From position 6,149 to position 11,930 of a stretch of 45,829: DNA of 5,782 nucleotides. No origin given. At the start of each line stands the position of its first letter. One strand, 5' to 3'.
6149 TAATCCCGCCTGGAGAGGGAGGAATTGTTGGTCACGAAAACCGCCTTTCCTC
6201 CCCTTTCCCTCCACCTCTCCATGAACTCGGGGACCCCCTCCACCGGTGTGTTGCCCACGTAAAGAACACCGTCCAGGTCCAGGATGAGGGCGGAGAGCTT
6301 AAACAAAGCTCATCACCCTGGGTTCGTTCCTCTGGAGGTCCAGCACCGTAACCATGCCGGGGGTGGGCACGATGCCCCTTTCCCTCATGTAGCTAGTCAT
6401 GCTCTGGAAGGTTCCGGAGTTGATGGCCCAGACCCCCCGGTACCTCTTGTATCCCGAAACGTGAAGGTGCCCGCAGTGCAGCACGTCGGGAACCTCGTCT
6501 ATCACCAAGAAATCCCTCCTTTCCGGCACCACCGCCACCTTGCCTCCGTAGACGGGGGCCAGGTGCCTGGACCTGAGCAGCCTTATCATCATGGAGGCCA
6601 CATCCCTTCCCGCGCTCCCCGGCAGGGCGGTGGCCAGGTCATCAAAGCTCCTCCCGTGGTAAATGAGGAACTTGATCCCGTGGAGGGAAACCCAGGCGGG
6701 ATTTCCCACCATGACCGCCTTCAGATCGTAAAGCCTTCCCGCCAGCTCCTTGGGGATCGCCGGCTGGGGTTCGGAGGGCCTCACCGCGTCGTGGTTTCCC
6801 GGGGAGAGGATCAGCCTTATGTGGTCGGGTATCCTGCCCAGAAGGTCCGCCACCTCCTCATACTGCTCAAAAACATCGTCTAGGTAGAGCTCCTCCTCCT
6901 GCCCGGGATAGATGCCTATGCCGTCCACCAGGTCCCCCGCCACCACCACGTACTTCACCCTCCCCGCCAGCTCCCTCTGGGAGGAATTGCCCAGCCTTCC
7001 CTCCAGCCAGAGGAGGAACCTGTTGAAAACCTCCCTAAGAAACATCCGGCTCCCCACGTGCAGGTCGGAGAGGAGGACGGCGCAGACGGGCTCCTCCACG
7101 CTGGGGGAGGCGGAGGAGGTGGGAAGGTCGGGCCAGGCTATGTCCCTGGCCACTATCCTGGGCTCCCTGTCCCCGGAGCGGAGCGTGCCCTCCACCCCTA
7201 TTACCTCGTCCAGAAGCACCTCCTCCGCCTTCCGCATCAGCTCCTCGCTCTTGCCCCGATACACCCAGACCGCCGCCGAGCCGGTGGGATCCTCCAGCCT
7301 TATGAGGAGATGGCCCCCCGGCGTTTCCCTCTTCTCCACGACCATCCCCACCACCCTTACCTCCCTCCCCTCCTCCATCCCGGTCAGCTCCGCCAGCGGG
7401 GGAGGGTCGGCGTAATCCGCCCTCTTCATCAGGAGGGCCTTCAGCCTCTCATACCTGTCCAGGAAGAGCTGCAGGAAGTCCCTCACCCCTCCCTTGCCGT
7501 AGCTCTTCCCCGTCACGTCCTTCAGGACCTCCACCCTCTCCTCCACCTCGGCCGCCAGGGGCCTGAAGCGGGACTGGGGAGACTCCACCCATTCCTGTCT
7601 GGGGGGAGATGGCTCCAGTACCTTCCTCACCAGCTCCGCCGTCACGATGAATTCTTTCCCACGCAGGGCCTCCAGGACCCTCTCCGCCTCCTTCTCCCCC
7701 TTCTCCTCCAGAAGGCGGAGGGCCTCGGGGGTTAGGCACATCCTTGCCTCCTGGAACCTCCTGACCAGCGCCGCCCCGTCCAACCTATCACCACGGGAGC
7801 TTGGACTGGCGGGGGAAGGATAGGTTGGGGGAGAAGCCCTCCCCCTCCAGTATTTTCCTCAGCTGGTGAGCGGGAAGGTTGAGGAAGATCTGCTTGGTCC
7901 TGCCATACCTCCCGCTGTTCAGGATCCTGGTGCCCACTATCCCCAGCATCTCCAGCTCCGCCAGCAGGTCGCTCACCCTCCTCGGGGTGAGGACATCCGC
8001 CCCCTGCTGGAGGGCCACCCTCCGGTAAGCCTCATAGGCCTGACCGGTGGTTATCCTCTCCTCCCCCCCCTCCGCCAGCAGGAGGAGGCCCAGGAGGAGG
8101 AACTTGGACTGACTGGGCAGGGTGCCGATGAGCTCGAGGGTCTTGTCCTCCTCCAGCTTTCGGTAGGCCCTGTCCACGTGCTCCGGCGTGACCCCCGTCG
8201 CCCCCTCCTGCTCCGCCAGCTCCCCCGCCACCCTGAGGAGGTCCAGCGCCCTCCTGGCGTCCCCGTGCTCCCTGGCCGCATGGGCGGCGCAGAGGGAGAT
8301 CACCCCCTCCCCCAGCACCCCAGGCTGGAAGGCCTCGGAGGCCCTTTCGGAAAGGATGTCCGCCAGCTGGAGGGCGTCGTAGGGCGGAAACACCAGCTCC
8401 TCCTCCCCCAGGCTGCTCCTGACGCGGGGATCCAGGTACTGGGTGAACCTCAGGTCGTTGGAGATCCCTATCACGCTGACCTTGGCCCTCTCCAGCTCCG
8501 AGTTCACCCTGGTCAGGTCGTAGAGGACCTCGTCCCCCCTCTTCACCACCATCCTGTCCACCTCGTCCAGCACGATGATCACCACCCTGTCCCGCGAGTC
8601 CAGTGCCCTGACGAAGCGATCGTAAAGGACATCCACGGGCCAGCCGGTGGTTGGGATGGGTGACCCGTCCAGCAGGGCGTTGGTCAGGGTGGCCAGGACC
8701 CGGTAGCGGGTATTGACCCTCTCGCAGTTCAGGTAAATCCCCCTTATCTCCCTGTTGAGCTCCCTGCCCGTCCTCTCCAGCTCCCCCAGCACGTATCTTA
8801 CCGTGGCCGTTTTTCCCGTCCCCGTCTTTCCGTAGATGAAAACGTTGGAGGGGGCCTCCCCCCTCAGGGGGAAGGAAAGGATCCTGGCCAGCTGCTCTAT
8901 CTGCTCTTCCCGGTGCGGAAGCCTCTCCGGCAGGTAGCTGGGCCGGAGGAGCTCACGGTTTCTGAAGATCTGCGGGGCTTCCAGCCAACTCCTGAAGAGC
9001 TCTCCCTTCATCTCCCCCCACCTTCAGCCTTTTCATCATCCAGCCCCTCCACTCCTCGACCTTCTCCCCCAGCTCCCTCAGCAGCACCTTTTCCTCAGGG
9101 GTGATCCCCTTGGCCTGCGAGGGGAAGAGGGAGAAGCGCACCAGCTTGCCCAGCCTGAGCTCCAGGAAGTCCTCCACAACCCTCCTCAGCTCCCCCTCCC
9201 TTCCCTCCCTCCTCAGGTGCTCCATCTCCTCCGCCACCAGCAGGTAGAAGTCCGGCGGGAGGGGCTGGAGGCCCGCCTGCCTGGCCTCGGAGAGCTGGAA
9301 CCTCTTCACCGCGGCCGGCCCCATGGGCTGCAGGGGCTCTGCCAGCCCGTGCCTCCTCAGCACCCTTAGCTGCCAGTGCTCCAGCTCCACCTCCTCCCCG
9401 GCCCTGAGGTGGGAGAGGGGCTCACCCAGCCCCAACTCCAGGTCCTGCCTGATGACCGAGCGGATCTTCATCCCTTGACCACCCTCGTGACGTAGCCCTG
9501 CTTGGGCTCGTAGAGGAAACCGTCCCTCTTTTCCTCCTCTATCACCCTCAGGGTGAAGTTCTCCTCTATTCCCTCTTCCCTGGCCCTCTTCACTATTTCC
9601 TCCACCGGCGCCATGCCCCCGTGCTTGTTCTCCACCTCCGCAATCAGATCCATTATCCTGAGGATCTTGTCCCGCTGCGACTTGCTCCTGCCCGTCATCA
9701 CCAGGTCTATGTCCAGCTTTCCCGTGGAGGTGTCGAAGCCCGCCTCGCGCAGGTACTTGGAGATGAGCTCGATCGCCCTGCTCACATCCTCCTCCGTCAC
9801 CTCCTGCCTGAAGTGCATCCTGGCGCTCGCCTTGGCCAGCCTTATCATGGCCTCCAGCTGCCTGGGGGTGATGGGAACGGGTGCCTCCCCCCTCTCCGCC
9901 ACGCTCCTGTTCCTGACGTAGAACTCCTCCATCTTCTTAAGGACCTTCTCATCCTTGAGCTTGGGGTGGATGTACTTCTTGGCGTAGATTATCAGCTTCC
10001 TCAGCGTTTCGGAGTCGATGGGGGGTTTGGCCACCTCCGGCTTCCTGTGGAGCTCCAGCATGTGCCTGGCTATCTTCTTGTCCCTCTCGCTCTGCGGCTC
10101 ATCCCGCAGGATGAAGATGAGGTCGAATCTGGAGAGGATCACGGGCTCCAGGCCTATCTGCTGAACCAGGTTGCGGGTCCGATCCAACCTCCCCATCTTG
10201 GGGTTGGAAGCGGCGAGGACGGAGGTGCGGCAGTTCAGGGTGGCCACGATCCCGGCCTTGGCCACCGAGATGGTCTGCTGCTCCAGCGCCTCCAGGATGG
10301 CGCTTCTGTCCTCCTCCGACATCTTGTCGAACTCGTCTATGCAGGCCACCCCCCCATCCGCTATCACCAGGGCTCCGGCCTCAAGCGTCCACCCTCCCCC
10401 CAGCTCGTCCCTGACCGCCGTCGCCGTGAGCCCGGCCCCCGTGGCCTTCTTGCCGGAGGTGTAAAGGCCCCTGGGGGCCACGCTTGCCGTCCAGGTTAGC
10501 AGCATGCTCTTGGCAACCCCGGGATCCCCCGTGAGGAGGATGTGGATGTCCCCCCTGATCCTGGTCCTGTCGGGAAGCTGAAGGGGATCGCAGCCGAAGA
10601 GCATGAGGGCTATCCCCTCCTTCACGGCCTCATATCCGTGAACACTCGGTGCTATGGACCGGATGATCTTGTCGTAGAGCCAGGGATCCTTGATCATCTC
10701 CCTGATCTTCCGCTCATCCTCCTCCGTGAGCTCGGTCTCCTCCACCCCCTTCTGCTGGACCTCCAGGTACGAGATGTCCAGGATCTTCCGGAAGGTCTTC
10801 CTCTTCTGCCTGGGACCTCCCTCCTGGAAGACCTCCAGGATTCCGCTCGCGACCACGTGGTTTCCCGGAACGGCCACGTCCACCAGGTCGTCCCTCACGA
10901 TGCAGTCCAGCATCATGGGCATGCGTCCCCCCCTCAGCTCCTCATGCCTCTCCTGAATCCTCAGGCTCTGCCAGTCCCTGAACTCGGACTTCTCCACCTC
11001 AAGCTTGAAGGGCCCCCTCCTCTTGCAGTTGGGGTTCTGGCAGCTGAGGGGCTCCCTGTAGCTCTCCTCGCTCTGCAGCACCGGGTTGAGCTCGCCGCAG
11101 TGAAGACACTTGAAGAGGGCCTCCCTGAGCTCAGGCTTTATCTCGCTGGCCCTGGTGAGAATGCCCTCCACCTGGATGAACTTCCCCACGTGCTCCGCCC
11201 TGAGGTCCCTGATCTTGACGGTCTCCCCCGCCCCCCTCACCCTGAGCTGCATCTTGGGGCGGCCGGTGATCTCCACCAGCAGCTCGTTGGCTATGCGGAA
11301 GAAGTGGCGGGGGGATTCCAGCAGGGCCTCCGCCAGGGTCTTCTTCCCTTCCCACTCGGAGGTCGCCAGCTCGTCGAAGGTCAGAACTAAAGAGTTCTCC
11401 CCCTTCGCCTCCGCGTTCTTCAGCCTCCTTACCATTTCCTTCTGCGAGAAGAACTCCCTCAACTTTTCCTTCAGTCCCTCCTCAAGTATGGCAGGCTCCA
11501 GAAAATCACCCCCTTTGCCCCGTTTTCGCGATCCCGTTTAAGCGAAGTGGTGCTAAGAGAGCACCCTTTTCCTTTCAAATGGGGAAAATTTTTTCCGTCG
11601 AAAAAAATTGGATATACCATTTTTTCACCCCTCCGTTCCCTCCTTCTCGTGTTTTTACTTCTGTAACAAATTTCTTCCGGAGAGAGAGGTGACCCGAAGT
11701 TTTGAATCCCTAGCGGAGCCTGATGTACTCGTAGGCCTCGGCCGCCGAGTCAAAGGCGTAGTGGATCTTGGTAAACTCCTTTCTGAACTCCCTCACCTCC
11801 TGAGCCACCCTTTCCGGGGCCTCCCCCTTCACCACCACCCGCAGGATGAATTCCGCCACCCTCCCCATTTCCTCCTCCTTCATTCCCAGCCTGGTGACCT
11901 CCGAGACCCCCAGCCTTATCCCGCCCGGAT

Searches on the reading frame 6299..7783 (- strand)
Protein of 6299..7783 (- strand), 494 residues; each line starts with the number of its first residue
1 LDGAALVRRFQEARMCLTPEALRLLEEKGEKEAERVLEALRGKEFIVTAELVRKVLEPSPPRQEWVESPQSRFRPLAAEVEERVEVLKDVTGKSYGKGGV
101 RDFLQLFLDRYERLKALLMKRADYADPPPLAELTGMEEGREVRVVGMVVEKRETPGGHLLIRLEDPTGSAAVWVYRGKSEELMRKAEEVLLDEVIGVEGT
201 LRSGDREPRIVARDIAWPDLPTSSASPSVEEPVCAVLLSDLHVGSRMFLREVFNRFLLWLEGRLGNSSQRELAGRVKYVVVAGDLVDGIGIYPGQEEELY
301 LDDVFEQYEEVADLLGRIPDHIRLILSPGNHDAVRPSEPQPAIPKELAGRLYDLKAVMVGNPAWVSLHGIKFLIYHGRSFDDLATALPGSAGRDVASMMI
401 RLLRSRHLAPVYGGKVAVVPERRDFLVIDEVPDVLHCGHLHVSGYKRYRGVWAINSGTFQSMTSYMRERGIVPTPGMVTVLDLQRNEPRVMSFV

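Call 7: search_protein_families(library=pfam, proteins=[window:6299-7783:-], max_evalue=0.01)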
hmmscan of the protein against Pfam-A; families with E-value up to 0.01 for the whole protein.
window:6299-7783:- (494 aa): 4 families
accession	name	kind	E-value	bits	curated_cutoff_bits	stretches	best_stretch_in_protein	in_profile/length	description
PF04042.21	DNA_pol_E_B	-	9.6e-15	55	29.1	1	236-439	2-203/210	DNA polymerase alpha/epsilon subunit B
PF00149.33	Metallophos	-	1.6e-09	38.9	21.5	1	237-442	5-190/191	Calcineurin-like phosphoesterase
PF01336.31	tRNA_anti-codon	-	1e-07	32.2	27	1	142-215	1-72/75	OB-fold nucleic acid binding domain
PF12850.12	Metallophos_2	-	9.1e-07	29.4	27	1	269-461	20-137/154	Calcineurin-like phosphoesterase superfamily domain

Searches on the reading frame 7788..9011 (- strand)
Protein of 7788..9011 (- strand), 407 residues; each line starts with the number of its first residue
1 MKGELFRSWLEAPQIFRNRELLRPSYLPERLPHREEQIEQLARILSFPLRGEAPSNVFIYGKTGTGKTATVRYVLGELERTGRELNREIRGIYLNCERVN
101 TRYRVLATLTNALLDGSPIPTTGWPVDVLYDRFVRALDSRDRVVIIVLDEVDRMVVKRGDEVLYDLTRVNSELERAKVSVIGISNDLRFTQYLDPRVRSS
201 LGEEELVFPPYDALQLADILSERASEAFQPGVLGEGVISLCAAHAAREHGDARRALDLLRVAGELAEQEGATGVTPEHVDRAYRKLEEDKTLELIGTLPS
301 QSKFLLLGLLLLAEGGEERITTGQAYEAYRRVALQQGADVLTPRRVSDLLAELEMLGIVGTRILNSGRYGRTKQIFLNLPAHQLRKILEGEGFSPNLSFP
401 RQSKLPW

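Call 7: search_protein_families(library=pfam, proteins=[window:7788-9011:-], max_evalue=0.01)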
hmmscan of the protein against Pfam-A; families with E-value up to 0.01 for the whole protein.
window:7788-9011:- (407 aa): 13 families
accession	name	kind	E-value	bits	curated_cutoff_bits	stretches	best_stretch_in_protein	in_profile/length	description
PF22703.2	Cdc6_lid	-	2.3e-28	98.3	27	1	218-283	2-67/68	Cdc6 AAA+ ATPase-type lid domain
PF09079.17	Cdc6_C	-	5.4e-25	87.6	25.1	1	293-384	1-93/96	CDC6, C terminal winged helix domain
PF13191.12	AAA_16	-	1.2e-11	45.9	32.6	1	30-154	1-144/167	AAA ATPase domain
PF13401.12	AAA_22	-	3.3e-10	40.8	27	1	55-180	6-118/130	AAA domain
PF00004.35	AAA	-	1.6e-07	32.3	21.2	1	58-198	2-119/131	ATPase family associated with various cellular activities (AAA)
PF01637.24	ATPase_2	-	4.2e-07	30.4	33.2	1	34-172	4-141/225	ATPase domain predominantly from Archaea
PF22606.2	Cdc6-ORC-like_ATPase_lid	-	3.7e-06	27.2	27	1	211-269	1-59/60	Cdc6/ORC-like, ATPase lid domain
PF05621.17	TniB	-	4.1e-05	23.5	22.4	1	35-183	17-162/189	Bacterial TniB protein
PF00270.35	DEAD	-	4.6e-05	23.6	26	0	55-94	15-51/167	DEAD/DEAH box helicase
PF05673.19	DUF815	-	0.00055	19.6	23.8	1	31-82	30-81/249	Protein of unknown function (DUF815)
PF13481.12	AAA_25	-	0.0054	16.8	27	0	57-155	36-156/195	AAA domain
PF24883.2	NPHP3_N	-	0.0076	16.9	24.8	0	55-110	23-72/164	Nephrocystin 3, N-terminal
PF05729.18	NACHT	-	0.0078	16.5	26.7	0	57-159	3-98/167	NACHT domain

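Call 11: find_encoding_contigs(protein=window:7788-9011:-, flank=10000, max_places=6)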
Protein window:7788-9011:- (407 aa): 4 contigs read that carry it; 4 places shown.
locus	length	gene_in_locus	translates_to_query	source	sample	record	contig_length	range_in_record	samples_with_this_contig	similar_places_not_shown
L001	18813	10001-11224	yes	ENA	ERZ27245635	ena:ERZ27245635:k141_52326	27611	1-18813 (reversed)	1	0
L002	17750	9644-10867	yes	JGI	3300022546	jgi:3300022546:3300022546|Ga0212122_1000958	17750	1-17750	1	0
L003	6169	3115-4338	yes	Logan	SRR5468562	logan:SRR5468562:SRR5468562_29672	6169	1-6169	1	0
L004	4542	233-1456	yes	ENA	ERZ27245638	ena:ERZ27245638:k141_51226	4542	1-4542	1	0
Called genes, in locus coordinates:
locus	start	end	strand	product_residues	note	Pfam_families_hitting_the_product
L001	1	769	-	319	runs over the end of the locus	PF00579:tRNA-synt_1b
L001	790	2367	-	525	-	PF02919:Topoisom_I_N, PF01028:Topoisom_I, PF14370:Topo_C_assoc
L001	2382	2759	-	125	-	-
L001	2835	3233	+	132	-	-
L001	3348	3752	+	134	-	PF26798:ACT_10 (weak)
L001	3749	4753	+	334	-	PF03447:NAD_binding_3 (faint), PF00742:Homoserine_dh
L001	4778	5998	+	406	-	PF00291:PALP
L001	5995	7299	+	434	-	PF00464:SHMT, PF03841:SelA (weak)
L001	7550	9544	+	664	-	PF17207:MCM_OB, PF00493:MCM, PF01078:Mg_chelatase (faint), PF07728:AAA_5 (weak), PF17855:MCM_lid, PF21100:WHD_MCM (weak), PF21120: (weak)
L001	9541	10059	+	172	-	PF05916:Sld5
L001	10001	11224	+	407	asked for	PF01637:ATPase_2 (weak), PF13191:AAA_16, PF13401:AAA_22, PF00004:AAA (weak), PF22606:Cdc6-ORC-like_ATPase_lid (weak), PF22703:Cdc6_lid, PF09079:WHD_Cdc6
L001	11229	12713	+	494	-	PF01336:tRNA_anti-codon, PF00149:Metallophos, PF04042:DNA_pol_E_B, PF12850:Metallophos_2 (weak)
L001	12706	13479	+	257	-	PF00702:Hydrolase, PF13344:Hydrolase_6, PF13419:HAD_2 (faint), PF13242:Hydrolase_like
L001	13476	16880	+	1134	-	PF03833:PolC_DP2_N, PF24844:PolC_DP2_central, PF24846:PolC_DP2_cat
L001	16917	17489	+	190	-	PF02830:V4R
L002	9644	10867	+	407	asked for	PF01637:ATPase_2 (weak), PF13191:AAA_16, PF13401:AAA_22, PF00004:AAA (weak), PF22606:Cdc6-ORC-like_ATPase_lid (weak), PF22703:Cdc6_lid, PF09079:WHD_Cdc6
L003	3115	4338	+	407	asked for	PF01637:ATPase_2 (weak), PF13191:AAA_16, PF13401:AAA_22, PF00004:AAA (weak), PF22606:Cdc6-ORC-like_ATPase_lid (weak), PF22703:Cdc6_lid, PF09079:WHD_Cdc6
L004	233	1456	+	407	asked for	PF01637:ATPase_2 (weak), PF13191:AAA_16, PF13401:AAA_22, PF00004:AAA (weak), PF22606:Cdc6-ORC-like_ATPase_lid (weak), PF22703:Cdc6_lid, PF09079:WHD_Cdc6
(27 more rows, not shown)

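Call 52: search_solved_structures(query=window:7788-9011:-, max_evalue=0.00001, show_alignments=1)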
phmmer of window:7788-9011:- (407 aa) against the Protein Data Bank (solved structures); distinct sequences matched with E-value up to 0.00001: 21.
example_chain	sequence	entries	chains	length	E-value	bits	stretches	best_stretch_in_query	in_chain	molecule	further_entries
2qby_A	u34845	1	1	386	5e-109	367.9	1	14-389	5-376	Cell division control protein 6 homolog 1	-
2v1u_A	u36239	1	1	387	5.7e-101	341.4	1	14-382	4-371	CELL DIVISION CONTROL PROTEIN 6 HOMOLOG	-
2qby_B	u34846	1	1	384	7.9e-51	176.3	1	21-381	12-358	Cell division control protein 6 homolog 3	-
8rwv_F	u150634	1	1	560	1e-28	103.5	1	15-269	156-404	Cell division control protein 6 homolog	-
8s0e_G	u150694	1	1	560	1e-28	103.5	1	15-269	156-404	Cell division control protein 6 homolog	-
1fnn_A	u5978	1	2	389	6.5e-28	100.9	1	21-376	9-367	CELL DIVISION CONTROL PROTEIN 6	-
7jgr_G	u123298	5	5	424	1.2e-25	93.5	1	21-273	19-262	Cell division control protein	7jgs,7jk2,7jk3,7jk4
4xgc_A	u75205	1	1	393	5.6e-24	88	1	18-385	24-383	Origin recognition complex subunit 1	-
7jgr_A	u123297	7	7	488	1.1e-23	87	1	18-385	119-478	Origin recognition complex subunit 1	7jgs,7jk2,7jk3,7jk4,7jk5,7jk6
1w5s_A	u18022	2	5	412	3.3e-19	72.2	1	15-388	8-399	ORIGIN RECOGNITION COMPLEX SUBUNIT 2 ORC2 | ORC2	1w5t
5uj7_A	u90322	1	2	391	4.8e-17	65.1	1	19-337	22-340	Origin recognition complex subunit 1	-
7jpo_A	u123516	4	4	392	4.8e-17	65.1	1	19-337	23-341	Origin recognition complex subunit 1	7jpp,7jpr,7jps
5ujm_A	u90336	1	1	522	1.6e-16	63.4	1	19-337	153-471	Origin recognition complex subunit 1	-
7ctf_A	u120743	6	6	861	3.7e-16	62.2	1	19-332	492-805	Origin recognition complex subunit 1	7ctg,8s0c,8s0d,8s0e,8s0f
8rwv_A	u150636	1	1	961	4.7e-16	61.9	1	19-332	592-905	Origin recognition complex subunit 1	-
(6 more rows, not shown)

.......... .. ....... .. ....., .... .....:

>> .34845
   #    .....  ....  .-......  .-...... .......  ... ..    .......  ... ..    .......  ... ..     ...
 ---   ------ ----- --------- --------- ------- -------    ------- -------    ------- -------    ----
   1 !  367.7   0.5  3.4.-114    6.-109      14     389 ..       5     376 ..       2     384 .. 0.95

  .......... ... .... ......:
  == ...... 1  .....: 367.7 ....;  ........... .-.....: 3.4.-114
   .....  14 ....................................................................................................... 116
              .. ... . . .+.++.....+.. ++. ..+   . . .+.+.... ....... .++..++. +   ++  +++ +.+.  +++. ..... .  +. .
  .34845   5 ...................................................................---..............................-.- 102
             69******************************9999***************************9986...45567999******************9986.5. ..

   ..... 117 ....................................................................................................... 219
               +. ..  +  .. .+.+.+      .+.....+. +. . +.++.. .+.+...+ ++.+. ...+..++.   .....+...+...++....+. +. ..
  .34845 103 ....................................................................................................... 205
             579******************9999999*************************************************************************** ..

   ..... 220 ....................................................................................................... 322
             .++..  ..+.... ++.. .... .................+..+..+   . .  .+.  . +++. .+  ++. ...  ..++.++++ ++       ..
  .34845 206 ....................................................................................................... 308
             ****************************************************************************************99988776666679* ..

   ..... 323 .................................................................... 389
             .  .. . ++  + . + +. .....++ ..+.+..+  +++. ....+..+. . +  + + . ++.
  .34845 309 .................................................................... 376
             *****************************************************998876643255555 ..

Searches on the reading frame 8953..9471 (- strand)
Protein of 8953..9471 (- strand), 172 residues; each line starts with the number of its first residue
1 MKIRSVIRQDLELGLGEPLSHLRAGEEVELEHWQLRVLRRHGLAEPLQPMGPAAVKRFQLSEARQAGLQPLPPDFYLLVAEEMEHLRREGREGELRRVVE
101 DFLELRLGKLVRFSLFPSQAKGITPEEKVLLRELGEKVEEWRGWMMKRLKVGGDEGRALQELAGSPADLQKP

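Call 7: search_protein_families(library=pfam, proteins=[window:8953-9471:-], max_evalue=0.01)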
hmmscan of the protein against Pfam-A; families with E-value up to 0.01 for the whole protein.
window:8953-9471:- (172 aa): 1 family
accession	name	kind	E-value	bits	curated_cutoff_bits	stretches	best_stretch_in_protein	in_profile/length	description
PF05916.17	Sld5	-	3.8e-10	40.3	22.3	1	64-145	16-101/102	GINS complex protein helical bundle domain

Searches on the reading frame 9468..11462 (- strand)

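Call 7: search_protein_families(library=pfam, proteins=[window:9468-11462:-], max_evalue=0.01)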
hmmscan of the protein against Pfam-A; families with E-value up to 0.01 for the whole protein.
window:9468-11462:- (664 aa): 10 families
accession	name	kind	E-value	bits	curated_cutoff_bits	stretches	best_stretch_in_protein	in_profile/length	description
PF00493.29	MCM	-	5.2e-92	307.5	23.3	1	250-472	2-224/224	MCM P-loop domain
PF17207.9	MCM_OB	-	5.9e-38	129.9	24.8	1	83-212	1-125/126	MCM OB domain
PF17855.7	MCM_lid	-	1.7e-23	83.4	27.4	1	485-570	1-86/87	MCM AAA-lid domain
PF01078.27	Mg_chelatase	-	7.6e-08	32.4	20.3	1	354-422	91-159/207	Magnesium chelatase, subunit ChlI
PF07728.20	AAA_5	-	3.8e-06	27.4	22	1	307-426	1-128/139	AAA domain (dynein-related subfamily)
PF21120.3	MCM_WH_arc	-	1.7e-05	25.2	26.1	1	598-658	1-62/63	Archaeal MCM, winged-helix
PF07726.17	AAA_3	-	0.00038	20.8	27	1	307-421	1-112/131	ATPase family associated with various cellular activities (AAA)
PF17863.7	AAA_lid_2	-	0.0004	20.5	22.7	1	537-567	19-49/74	AAA lid domain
PF00158.32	Sigma54_activat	-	0.00081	19.6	20.2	0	361-425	85-147/168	Sigma-54 interaction domain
PF14551.11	MCM_N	-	0.0047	17.8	24.9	0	7-69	18-76/95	MCM N-terminal domain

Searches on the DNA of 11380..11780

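Call 80: search_rna_families(source=window, start=11380, end=11780, threshold=evalue, max_evalue=1)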
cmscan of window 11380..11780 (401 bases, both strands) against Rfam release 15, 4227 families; matches with E-value up to 1: 1.
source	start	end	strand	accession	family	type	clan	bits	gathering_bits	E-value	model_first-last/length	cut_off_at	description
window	11617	11751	+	RF02174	SMAD5-AS1_2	Gene; lncRNA;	-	17.2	50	0.053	1-129/129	no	SMAD5 antisense RNA 1 conserved region 2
